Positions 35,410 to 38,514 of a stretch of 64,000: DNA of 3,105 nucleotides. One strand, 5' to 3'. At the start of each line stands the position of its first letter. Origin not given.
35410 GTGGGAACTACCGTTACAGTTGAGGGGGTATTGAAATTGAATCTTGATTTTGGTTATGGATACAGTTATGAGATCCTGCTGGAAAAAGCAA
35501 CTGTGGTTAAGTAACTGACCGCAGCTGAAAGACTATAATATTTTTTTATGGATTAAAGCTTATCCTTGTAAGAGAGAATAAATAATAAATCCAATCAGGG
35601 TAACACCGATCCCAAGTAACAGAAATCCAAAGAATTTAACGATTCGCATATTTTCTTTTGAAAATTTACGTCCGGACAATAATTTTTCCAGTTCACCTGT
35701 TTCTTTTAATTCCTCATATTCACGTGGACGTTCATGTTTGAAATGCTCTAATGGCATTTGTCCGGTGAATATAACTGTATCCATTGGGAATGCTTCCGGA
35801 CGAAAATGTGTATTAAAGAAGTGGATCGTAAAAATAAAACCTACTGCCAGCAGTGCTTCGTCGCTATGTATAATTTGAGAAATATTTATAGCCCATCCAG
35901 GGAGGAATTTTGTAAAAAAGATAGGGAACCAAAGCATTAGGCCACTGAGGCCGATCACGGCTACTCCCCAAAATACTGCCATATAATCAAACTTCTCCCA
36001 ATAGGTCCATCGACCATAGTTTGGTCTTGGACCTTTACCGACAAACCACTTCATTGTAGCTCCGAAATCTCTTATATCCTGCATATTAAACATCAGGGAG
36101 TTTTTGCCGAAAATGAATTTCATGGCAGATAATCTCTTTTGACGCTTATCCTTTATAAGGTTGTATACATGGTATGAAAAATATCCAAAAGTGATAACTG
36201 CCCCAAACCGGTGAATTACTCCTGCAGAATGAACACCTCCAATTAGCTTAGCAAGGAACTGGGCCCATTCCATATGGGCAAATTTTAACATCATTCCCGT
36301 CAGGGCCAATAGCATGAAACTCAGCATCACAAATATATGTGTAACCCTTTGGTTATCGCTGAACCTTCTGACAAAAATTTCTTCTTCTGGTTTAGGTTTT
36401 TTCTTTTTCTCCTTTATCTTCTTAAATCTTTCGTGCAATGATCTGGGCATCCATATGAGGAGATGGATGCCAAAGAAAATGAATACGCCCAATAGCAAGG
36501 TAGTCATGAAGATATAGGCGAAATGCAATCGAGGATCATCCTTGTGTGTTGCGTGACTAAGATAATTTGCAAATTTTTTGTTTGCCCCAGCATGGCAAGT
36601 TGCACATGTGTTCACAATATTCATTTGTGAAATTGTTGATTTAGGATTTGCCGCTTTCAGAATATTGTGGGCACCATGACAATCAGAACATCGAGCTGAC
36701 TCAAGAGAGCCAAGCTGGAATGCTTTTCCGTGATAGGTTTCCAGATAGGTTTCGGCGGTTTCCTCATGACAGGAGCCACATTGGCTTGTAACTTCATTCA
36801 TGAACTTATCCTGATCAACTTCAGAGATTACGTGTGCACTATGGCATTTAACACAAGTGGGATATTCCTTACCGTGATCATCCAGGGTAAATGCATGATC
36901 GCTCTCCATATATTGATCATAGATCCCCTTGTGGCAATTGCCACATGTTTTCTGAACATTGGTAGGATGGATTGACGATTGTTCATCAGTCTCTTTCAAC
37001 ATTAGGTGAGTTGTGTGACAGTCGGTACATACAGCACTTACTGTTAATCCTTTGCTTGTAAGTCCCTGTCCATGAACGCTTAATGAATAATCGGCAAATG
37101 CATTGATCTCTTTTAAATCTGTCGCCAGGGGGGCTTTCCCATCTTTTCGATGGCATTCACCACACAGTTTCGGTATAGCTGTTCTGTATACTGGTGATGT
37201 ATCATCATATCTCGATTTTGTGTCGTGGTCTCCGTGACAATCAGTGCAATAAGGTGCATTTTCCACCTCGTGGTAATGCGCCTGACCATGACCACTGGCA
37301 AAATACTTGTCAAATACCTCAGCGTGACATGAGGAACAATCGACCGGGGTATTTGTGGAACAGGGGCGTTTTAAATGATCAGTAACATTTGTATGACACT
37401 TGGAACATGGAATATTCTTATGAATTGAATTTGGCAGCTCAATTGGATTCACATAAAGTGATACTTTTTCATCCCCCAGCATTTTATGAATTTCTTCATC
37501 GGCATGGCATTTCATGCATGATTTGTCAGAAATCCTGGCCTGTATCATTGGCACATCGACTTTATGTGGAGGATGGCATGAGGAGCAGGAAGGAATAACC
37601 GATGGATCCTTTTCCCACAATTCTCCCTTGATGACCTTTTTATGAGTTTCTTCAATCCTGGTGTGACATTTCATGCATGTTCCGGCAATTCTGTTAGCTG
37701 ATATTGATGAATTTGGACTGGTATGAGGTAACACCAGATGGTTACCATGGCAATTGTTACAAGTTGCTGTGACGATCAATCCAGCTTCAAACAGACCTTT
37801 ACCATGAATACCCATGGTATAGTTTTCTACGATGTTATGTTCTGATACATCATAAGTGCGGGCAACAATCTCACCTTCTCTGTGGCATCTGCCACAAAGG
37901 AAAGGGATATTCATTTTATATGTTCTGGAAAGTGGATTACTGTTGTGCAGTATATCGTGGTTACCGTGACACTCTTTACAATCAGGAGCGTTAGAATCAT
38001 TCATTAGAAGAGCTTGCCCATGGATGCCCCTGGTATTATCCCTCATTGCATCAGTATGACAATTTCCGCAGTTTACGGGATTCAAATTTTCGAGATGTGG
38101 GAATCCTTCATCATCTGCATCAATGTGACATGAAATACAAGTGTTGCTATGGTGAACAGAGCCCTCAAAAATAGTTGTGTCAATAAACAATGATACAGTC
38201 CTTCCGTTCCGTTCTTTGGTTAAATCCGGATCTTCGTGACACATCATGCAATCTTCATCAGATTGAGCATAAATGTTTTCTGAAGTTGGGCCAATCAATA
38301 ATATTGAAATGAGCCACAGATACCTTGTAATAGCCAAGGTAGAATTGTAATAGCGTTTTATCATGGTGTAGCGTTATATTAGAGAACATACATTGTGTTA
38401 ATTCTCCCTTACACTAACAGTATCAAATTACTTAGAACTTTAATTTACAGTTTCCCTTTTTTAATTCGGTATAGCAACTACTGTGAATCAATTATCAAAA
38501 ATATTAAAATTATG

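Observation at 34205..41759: Seven-gene multihaem cytochrome island with 31 CXXCH motifs in a Bacteroidota-type genome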

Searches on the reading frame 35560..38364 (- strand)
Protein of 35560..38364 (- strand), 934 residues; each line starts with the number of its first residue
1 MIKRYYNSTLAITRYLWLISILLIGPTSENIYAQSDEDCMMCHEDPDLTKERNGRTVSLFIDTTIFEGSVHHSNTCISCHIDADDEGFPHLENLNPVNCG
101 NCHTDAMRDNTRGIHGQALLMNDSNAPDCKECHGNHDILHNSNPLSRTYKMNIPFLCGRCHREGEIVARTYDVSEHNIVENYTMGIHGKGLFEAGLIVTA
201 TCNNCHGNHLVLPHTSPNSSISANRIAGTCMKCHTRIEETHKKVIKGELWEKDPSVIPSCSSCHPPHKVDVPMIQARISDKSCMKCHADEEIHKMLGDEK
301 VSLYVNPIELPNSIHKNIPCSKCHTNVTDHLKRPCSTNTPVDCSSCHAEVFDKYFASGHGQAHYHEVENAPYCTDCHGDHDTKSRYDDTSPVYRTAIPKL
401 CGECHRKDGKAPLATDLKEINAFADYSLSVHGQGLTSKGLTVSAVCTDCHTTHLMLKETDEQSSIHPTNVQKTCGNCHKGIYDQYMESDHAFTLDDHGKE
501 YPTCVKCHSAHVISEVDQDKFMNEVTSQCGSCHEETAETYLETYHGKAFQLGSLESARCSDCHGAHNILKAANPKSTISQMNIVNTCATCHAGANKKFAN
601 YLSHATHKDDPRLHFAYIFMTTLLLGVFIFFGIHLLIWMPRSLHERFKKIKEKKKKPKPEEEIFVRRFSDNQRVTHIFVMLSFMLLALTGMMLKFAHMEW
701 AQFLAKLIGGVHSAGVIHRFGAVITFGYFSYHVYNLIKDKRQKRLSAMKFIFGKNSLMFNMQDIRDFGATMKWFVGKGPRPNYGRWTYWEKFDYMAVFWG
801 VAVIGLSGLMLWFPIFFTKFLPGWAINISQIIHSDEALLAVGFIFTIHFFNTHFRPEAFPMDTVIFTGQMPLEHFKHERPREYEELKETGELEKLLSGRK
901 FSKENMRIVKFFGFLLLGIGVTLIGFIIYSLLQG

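Call 5: search_protein_families(library=pfam, proteins=[window:35560-38364:-], max_evalue=0.1)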
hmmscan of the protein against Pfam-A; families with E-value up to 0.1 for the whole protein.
window:35560-38364:- (934 aa): 7 families
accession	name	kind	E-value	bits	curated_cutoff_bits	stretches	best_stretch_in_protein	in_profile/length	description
PF14522.11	Cytochrome_C7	-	9e-27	93.1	24.8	9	339-406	12-67/67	Cytochrome c7 and related cytochrome c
PF09699.15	Paired_CXXCH_1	-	1.1e-19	70.3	20.6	5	259-290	8-39/41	Doubled CXXCH motif (Paired_CXXCH_1)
PF14537.11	Cytochrom_c3_2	-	5.1e-17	62.6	25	4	497-591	2-78/79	Cytochrome c3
PF22113.1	Mtrc-MtrF_II-IV_dom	-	2.4e-14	53.7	30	3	319-480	8-165/176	Outer membrane cytochrome MtrC/MtrF-like, domains II/IV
PF01292.26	Ni_hydr_CYTB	-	1.3e-07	32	30.1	1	625-748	49-176/179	Prokaryotic cytochrome b561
PF21944.1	Hemotin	-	0.0054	16.9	27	1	724-746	16-38/74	Hemotin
PF22678.1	Cytochrom_c_NrfB-like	-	0.026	15.4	27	1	39-104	1-66/89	Cytochrome c-type protein NrfB-like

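Call 6: search_protein_families(library=ncbifam, proteins=[window:35560-38364:-], max_evalue=0.1)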
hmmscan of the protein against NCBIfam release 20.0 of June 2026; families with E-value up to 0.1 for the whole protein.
window:35560-38364:- (934 aa): 8 families
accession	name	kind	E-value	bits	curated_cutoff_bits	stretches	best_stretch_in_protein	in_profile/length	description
TIGR03508.1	decahem_SO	subfamily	9e-23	81.1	192.2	4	493-594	86-177/258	DmsE family decaheme c-type cytochrome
NF041028.1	decahem_GSU2203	exception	8e-13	48.3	325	3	279-453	66-232/317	GSU2203 family decaheme c-type cytochrome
TIGR04257.1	nanowire_3heme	domain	2e-08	34.3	40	3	555-595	22-62/75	c(7)-type cytochrome triheme domain-containing protein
TIGR01583.1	formate-DH-gamm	equivalog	8.1e-08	32.5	115.85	1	665-886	2-201/204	formate dehydrogenase subunit gamma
NF007924.0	PRK10639.1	equivalog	1.5e-07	31.4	341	1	665-891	7-207/211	formate dehydrogenase cytochrome b556 subunit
TIGR01905.1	paired_CXXCH_1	subfamily_domain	1.8e-05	24.6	25.2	2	259-290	8-39/41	doubled CXXCH domain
NF007558.0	PRK10179.1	equivalog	0.004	16.9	339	1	671-888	13-206/217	formate dehydrogenase-N subunit gamma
TIGR03146.1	cyt_nit_nrfB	equivalog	0.075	13.3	166.6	0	98-137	13-51/145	cytochrome c nitrite reductase pentaheme subunit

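Call 9: find_encoding_contigs(protein=window:35560-38364:-, flank=10000, max_places=6)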
Protein window:35560-38364:- (934 aa): no gene with exactly this product is on record in the collection.

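Call 10: find_homologous_proteins(query=window:35560-38364:-)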
Query window:35560-38364:- (934 aa): 4186 proteins with E <= 0.001 among 8000 candidates; the best 120 are listed.
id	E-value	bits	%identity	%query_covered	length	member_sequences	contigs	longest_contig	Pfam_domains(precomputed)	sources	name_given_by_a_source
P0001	0.0e+0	2248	100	100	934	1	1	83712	PF09699.16,PF14537.12,PF01292.27,PF14522.12,PF22113.2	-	-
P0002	0.0e+0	1832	80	98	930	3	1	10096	PF09699.16,PF14537.12,PF22678.2,PF01292.27,PF14522.12,PF22113.2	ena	-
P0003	0.0e+0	1825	79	99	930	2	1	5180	PF09699.16,PF14537.12,PF01292.27,PF14522.12,PF22113.2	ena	-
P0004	0.0e+0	1811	78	100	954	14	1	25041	PF09699.16,PF14537.12,PF01292.27,PF14522.12,PF22113.2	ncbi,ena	-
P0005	0.0e+0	1806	79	99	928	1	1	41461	PF09699.16,PF14537.12,PF01292.27,PF14522.12,PF22113.2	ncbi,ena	-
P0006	0.0e+0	1806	78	99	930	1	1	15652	PF09699.16,PF14537.12,PF01292.27,PF14522.12,PF22113.2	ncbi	ncbi:MAG: cytochrome c3 family protein [Bacteroidota bacterium]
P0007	0.0e+0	1801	78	99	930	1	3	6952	PF09699.16,PF14537.12,PF01292.27,PF02085.22,PF14522.12,PF22113.2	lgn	-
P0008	0.0e+0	1781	78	99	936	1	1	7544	PF09699.16,PF14537.12,PF01292.27,PF02085.22,PF14522.12,PF22113.2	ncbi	-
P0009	0.0e+0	1774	77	99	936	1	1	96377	PF09699.16,PF14537.12,PF01292.27,PF14522.12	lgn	-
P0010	0.0e+0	1770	78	98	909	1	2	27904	PF09699.16,PF14537.12,PF01292.27,PF14522.12,PF22113.2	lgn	-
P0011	0.0e+0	1767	77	99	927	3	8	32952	PF09699.16,PF14537.12,PF22678.2,PF01292.27,PF14522.12,PF22113.2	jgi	jgi:predicted CXXCH cytochrome family protein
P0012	0.0e+0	1759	77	99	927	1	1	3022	PF09699.16,PF14537.12,PF14522.12,PF22113.2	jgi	jgi:predicted CXXCH cytochrome family protein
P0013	0.0e+0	1735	75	99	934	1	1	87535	PF09699.16,PF14537.12,PF02085.22,PF14522.12,PF22113.2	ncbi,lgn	ncbi:MAG: cytochrome c3 family protein [Bacteroidota bacterium]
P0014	0.0e+0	1734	75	99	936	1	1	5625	PF09699.16,PF14537.12,PF01292.27,PF02085.22,PF14522.12,PF22113.2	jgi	jgi:predicted CXXCH cytochrome family protein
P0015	0.0e+0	1730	75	100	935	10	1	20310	PF09699.16,PF14537.12,PF01292.27,PF02085.22,PF14522.12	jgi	jgi:predicted CXXCH cytochrome family protein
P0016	0.0e+0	1719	76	97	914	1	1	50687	PF09699.16,PF14537.12,PF01292.27,PF02085.22,PF14522.12,PF22113.2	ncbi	ncbi:cytochrome b/b6 domain-containing protein [Bacteroidota bacterium]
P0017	0.0e+0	1717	73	99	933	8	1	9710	PF09699.16,PF14537.12,PF22678.2,PF01292.27,PF14522.12,PF22113.2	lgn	-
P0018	0.0e+0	1716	76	98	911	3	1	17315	PF09699.16,PF14537.12,PF22678.2,PF01292.27,PF14522.12,PF22113.2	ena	-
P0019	0.0e+0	1715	75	99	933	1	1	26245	PF09699.16,PF14537.12,PF01292.27,PF02085.22,PF14522.12,PF22113.2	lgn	-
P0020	0.0e+0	1713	75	99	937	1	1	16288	PF09699.16,PF14537.12,PF01292.27,PF14522.12,PF22113.2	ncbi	-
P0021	0.0e+0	1712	74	98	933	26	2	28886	PF09699.16,PF14537.12,PF01292.27,PF14522.12,PF22113.2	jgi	-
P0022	0.0e+0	1711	75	97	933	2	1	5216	PF09699.16,PF14537.12,PF01292.27,PF02085.22,PF14522.12,PF22113.2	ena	-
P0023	0.0e+0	1710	74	99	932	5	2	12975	PF09699.16,PF14537.12,PF01292.27,PF02085.22,PF14522.12,PF22113.2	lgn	-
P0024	0.0e+0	1707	77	96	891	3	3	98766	PF09699.16,PF14537.12,PF01292.27,PF14522.12,PF22113.2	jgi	-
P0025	0.0e+0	1707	73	99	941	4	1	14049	PF09699.16,PF14537.12,PF01292.27,PF14522.12,PF22113.2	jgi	-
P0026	0.0e+0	1706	74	99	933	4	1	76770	PF09699.16,PF14537.12,PF01292.27,PF02085.22,PF14522.12,PF22113.2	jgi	jgi:cytochrome b subunit of formate dehydrogenase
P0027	0.0e+0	1706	75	99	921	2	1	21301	PF09699.16,PF14537.12,PF01292.27,PF14522.12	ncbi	ncbi:MAG: cytochrome c3 family protein [Bacteroidota bacterium]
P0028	0.0e+0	1703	76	97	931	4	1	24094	PF09699.16,PF14537.12,PF01292.27,PF14522.12,PF22113.2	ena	-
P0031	0.0e+0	1700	75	99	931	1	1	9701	PF09699.16,PF14537.12,PF01292.27,PF14522.12,PF22113.2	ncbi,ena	-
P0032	0.0e+0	1700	74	99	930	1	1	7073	PF09699.16,PF14537.12,PF01292.27,PF02085.22,PF14522.12,PF22113.2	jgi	jgi:cytochrome b subunit of formate dehydrogenase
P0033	0.0e+0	1698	74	99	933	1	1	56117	PF09699.16,PF14537.12,PF01292.27,PF02085.22,PF14522.12,PF22113.2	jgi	-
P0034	0.0e+0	1696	74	98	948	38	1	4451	PF09699.16,PF14537.12,PF01292.27,PF02085.22,PF14522.12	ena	-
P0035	0.0e+0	1692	75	97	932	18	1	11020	PF09699.16,PF14537.12,PF01292.27,PF02085.22,PF14522.12,PF22113.2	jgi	-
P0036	0.0e+0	1689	74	97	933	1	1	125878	PF09699.16,PF14537.12,PF01292.27,PF02085.22,PF14522.12,PF22113.2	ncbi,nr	ncbi:MAG: cytochrome c3 family protein [Bacteroidales bacterium]|nr:cytochrome c3 family protein [Ba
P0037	0.0e+0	1689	73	99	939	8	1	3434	PF09699.16,PF14537.12,PF22678.2,PF01292.27,PF02085.22,PF14522.12,PF22113.2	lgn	-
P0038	0.0e+0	1686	74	98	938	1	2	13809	PF09699.16,PF14537.12,PF01292.27,PF02085.22,PF14522.12,PF22113.2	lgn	-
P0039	0.0e+0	1685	73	99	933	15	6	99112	PF09699.16,PF14537.12,PF01292.27,PF02085.22,PF14522.12,PF22113.2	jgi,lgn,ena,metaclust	metaclust:\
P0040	0.0e+0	1684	75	97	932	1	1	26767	PF09699.16,PF14537.12,PF01292.27,PF14522.12,PF22113.2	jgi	-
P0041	0.0e+0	1684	74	97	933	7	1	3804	PF09699.16,PF14537.12,PF01292.27,PF14522.12,PF22113.2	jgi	jgi:predicted CXXCH cytochrome family protein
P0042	0.0e+0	1678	73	98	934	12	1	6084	PF09699.16,PF14537.12,PF01292.27,PF02085.22,PF14522.12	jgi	jgi:cytochrome b subunit of formate dehydrogenase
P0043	0.0e+0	1677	73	99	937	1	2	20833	PF09699.16,PF14537.12,PF01292.27,PF02085.22,PF14522.12,PF22113.2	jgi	jgi:cytochrome b subunit of formate dehydrogenase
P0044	0.0e+0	1674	73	99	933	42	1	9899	PF09699.16,PF14537.12,PF01292.27,PF02085.22,PF14522.12,PF22113.2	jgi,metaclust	metaclust:\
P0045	0.0e+0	1670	74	97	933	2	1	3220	PF09699.16,PF14537.12,PF01292.27,PF02085.22,PF14522.12,PF22113.2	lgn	-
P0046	0.0e+0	1669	72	99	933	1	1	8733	PF09699.16,PF14537.12,PF01292.27,PF14522.12,PF22113.2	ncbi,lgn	-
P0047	0.0e+0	1666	72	99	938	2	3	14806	PF09699.16,PF14537.12,PF01292.27,PF02085.22,PF14522.12,PF22113.2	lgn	-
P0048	0.0e+0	1662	73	99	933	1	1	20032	PF09699.16,PF14537.12,PF01292.27,PF14522.12,PF22113.2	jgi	-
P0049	0.0e+0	1659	73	98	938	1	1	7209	PF09699.16,PF14537.12,PF01292.27,PF02085.22,PF14522.12,PF22113.2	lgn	-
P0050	0.0e+0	1645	72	96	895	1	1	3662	PF09699.16,PF14537.12,PF01292.27,PF14522.12,PF22113.2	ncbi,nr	ncbi:MAG: hypothetical protein GY790_04605 [Bacteroidetes bacterium]|nr:hypothetical protein [Bacter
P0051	0.0e+0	1622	73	96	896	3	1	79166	PF09699.16,PF14537.12,PF01292.27,PF02085.22,PF14522.12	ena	-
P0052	0.0e+0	1590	72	96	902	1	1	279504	PF09699.16,PF14537.12,PF01292.27,PF14522.12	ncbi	ncbi:MAG: cytochrome c3 family protein [Bacteroidales bacterium]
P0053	0.0e+0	1547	78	85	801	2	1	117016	PF09699.16,PF14537.12,PF01292.27,PF14522.12,PF22113.2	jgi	-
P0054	0.0e+0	1495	68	94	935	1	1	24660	PF09699.16,PF14537.12,PF01292.27,PF02085.22,PF14522.12,PF22113.2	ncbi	-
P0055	0.0e+0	1495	66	98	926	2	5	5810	PF09699.16,PF14537.12,PF01292.27,PF14522.12,PF22113.2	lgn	-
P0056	0.0e+0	1487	77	84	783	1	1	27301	PF09699.16,PF14537.12,PF01292.27,PF14522.12,PF22113.2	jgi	jgi:predicted CXXCH cytochrome family protein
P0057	0.0e+0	1482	67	97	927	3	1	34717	PF09699.16,PF14537.12,PF01292.27,PF02085.22,PF14522.12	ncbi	-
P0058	0.0e+0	1477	66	98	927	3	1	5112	PF09699.16,PF14537.12,PF01292.27,PF02085.22,PF14522.12,PF22113.2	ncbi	-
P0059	0.0e+0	1476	66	98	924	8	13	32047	PF09699.16,PF14537.12,PF01292.27,PF14522.12,PF22113.2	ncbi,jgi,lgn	jgi:cytochrome b subunit of formate dehydrogenase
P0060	0.0e+0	1475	65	99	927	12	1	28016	PF09699.16,PF14537.12,PF01292.27,PF14522.12,PF22113.2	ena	-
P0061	0.0e+0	1472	66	97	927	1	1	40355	PF09699.16,PF14537.12,PF01292.27,PF14522.12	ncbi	ncbi:cytochrome c3 family protein [Bacteroidota bacterium]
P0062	0.0e+0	1431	65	97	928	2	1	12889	PF09699.16,PF14537.12,PF01292.27,PF02085.22,PF14522.12,PF22113.2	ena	-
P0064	0.0e+0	1424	64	97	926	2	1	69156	PF09699.16,PF14537.12,PF01292.27,PF14522.12,PF22113.2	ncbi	-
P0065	0.0e+0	1420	63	100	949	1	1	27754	PF09699.16,PF14537.12,PF01292.27,PF14522.12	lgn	-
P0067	0.0e+0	1412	62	100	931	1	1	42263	PF09699.16,PF14537.12,PF01292.27,PF14522.12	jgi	jgi:predicted CXXCH cytochrome family protein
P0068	0.0e+0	1408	64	97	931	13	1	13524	PF09699.16,PF14537.12,PF01292.27,PF14522.12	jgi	-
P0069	0.0e+0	1405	62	100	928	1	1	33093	PF09699.16,PF14537.12,PF01292.27,PF00684.26,PF14522.12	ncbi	-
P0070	0.0e+0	1400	63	98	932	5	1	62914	PF09699.16,PF14537.12,PF01292.27,PF14522.12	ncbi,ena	-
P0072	0.0e+0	1395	62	96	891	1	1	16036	PF09699.16,PF14537.12,PF01292.27,PF02085.22,PF14522.12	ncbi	-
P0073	0.0e+0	1394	63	97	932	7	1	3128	PF09699.16,PF14537.12,PF01292.27,PF14522.12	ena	-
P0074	0.0e+0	1394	65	96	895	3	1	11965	PF09699.16,PF14537.12,PF01292.27,PF02085.22,PF14522.12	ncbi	ncbi:MAG: cytochrome c3 family protein [Bacteroidota bacterium]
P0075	0.0e+0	1393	63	99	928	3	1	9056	PF09699.16,PF14537.12,PF01292.27,PF02085.22,PF14522.12,PF22113.2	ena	-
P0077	0.0e+0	1392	62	99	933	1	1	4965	PF09699.16,PF14537.12,PF01292.27,PF14522.12,PF22113.2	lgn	-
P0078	0.0e+0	1392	63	96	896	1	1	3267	PF09699.16,PF14537.12,PF01292.27,PF14522.12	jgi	jgi:predicted CXXCH cytochrome family protein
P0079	0.0e+0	1391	62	98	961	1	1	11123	PF09699.16,PF14537.12,PF01292.27,PF02085.22,PF00684.26,PF14522.12,PF22113.2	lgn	-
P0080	0.0e+0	1391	63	97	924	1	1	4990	PF09699.16,PF14537.12,PF22678.2,PF01292.27,PF02085.22,PF14522.12,PF22113.2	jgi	jgi:predicted CXXCH cytochrome family protein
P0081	0.0e+0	1391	62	98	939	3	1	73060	PF09699.16,PF14537.12,PF01292.27,PF14522.12,PF22113.2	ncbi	-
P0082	0.0e+0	1390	62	99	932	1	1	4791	PF09699.16,PF14537.12,PF01292.27,PF14522.12,PF22113.2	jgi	jgi:predicted CXXCH cytochrome family protein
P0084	0.0e+0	1389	62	98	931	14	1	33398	PF09699.16,PF14537.12,PF01292.27,PF02085.22,PF14522.12,PF22113.2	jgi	-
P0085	0.0e+0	1389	63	97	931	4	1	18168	PF09699.16,PF14537.12,PF01292.27,PF02085.22,PF14522.12,PF22113.2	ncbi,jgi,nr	ncbi:MAG: cytochrome c3 family protein [Bacteroidales bacterium]|jgi:predicted CXXCH cytochrome fami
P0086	0.0e+0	1388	62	98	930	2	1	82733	PF09699.16,PF14537.12,PF01292.27,PF14522.12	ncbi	ncbi:MAG: cytochrome c3 family protein [Bacteroidales bacterium]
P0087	0.0e+0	1387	63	99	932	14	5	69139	PF09699.16,PF14537.12,PF01292.27,PF14522.12,PF22113.2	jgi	-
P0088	0.0e+0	1386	63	97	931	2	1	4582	PF09699.16,PF14537.12,PF01292.27,PF03264.20,PF02085.22,PF14522.12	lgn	-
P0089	0.0e+0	1384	61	98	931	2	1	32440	PF09699.16,PF14537.12,PF01292.27,PF14522.12,PF22113.2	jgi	jgi:predicted CXXCH cytochrome family protein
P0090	0.0e+0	1383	61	97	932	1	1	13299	PF09699.16,PF14537.12,PF01292.27,PF02085.22,PF14522.12,PF22113.2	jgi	jgi:predicted CXXCH cytochrome family protein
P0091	0.0e+0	1382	62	99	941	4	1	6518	PF09699.16,PF14537.12,PF01292.27,PF02085.22,PF14522.12,PF22113.2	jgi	jgi:predicted CXXCH cytochrome family protein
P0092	0.0e+0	1381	61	99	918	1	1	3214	PF09699.16,PF14537.12,PF01292.27,PF14522.12,PF22113.2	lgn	-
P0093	0.0e+0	1380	62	97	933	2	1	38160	PF09699.16,PF14537.12,PF01292.27,PF14522.12,PF22113.2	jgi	jgi:predicted CXXCH cytochrome family protein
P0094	0.0e+0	1377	62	99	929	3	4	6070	PF09699.16,PF14537.12,PF01292.27,PF14522.12,PF22113.2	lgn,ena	-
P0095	0.0e+0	1377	61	100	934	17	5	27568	PF09699.16,PF14537.12,PF01292.27,PF14522.12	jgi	-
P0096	0.0e+0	1377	62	98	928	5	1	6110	PF09699.16,PF14537.12,PF01292.27,PF02085.22,PF14522.12,PF22113.2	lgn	-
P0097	0.0e+0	1376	61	99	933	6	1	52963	PF09699.16,PF14537.12,PF01292.27,PF00684.26,PF14522.12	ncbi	-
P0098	0.0e+0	1376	62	99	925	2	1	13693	PF09699.16,PF14537.12,PF01292.27,PF14522.12,PF22113.2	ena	-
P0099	0.0e+0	1376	61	98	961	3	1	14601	PF09699.16,PF14537.12,PF01292.27,PF02085.22,PF00684.26,PF14522.12,PF22113.2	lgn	-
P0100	0.0e+0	1376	63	98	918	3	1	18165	PF09699.16,PF14537.12,PF22678.2,PF01292.27,PF14522.12,PF22113.2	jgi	jgi:predicted CXXCH cytochrome family protein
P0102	0.0e+0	1375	62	98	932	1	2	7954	PF09699.16,PF14537.12,PF01292.27,PF14522.12,PF22113.2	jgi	-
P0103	0.0e+0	1375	63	97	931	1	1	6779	PF09699.16,PF14537.12,PF01292.27,PF03264.20,PF14522.12,PF22113.2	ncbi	-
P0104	0.0e+0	1375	61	99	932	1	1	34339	PF09699.16,PF14537.12,PF01292.27,PF14522.12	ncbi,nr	ncbi:MAG: cytochrome c3 family protein [Bacteroidales bacterium]|nr:cytochrome c3 family protein [Ba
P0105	0.0e+0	1374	61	99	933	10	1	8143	PF09699.16,PF14537.12,PF01292.27,PF14522.12,PF22113.2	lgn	-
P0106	0.0e+0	1373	62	99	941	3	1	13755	PF09699.16,PF14537.12,PF01292.27,PF02085.22,PF14522.12,PF22113.2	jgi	jgi:predicted CXXCH cytochrome family protein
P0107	0.0e+0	1372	62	99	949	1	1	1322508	PF09699.16,PF14537.12,PF01292.27,PF02085.22,PF14522.12,PF22113.2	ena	-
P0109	0.0e+0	1371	61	97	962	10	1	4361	PF09699.16,PF14537.12,PF01292.27,PF02085.22,PF14522.12,PF22113.2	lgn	-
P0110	0.0e+0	1371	60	99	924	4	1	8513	PF09699.16,PF14537.12,PF01292.27,PF14522.12,PF22113.2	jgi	jgi:predicted CXXCH cytochrome family protein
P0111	0.0e+0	1371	61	100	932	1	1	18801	PF09699.16,PF14537.12,PF01292.27,PF14522.12,PF22113.2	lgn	-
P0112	0.0e+0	1371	61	99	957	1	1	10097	PF09699.16,PF14537.12,PF01292.27,PF14522.12,PF22113.2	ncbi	-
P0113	0.0e+0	1371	61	99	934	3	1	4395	PF09699.16,PF14537.12,PF01292.27,PF14522.12,PF22113.2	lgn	-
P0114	0.0e+0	1371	62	95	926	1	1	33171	PF09699.16,PF14537.12,PF01292.27,PF03264.20,PF14522.12,PF22113.2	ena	-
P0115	0.0e+0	1370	60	99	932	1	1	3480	PF09699.16,PF14537.12,PF01292.27,PF14522.12,PF22113.2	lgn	-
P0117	0.0e+0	1370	60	100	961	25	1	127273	PF09699.16,PF14537.12,PF01292.27,PF02085.22,PF14522.12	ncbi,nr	ncbi:MAG TPA: cytochrome c3 family protein [Prolixibacteraceae bacterium]|nr:cytochrome c3 family pr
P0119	0.0e+0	1369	61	98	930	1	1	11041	PF09699.16,PF14537.12,PF22678.2,PF01292.27,PF00684.26,PF14522.12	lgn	-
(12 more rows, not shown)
